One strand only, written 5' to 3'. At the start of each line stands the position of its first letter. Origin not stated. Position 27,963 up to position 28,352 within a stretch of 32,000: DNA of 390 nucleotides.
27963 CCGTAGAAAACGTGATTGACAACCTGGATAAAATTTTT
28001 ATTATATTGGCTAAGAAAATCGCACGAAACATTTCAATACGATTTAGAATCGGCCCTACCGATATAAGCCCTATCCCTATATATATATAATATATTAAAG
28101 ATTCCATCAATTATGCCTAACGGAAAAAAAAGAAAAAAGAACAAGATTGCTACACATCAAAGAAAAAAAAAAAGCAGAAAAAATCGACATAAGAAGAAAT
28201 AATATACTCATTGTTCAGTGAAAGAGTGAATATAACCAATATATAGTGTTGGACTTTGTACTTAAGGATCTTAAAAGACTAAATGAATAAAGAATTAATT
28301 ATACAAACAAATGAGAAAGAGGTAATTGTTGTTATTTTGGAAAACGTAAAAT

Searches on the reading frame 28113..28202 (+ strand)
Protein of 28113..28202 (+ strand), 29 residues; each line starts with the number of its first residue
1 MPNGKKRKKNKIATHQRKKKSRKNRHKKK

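Call 46: search_protein_families(library=ncbifam, proteins=[window:28113-28202:+], max_evalue=0.00001)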
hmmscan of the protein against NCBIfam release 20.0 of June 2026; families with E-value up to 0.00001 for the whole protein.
window:28113-28202:+ (29 aa): 0 families

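Call 61: search_protein_families(library=pfam, proteins=[window:28113-28199:+], max_evalue=1)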
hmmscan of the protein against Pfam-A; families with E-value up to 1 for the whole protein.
seq(29 aa): 0 families

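Call 62: search_solved_structures(query=window:28113-28199:+, max_evalue=1, show_alignments=2)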
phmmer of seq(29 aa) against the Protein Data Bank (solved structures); distinct sequences matched with E-value up to 1: 3.
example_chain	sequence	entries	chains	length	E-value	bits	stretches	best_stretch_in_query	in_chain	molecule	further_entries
7jil_5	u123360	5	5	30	9.4e-08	33.9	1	1-29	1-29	30S ribosomal protein S22 | 50S ribosomal protein L38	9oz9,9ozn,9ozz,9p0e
9i5v_10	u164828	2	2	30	2.6e-07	32.6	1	1-29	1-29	AURKAIP1/COX24 domain-containing protein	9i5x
8fmw_V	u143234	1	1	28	2.8e-06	29.6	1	1-28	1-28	30S ribosomal protein bS22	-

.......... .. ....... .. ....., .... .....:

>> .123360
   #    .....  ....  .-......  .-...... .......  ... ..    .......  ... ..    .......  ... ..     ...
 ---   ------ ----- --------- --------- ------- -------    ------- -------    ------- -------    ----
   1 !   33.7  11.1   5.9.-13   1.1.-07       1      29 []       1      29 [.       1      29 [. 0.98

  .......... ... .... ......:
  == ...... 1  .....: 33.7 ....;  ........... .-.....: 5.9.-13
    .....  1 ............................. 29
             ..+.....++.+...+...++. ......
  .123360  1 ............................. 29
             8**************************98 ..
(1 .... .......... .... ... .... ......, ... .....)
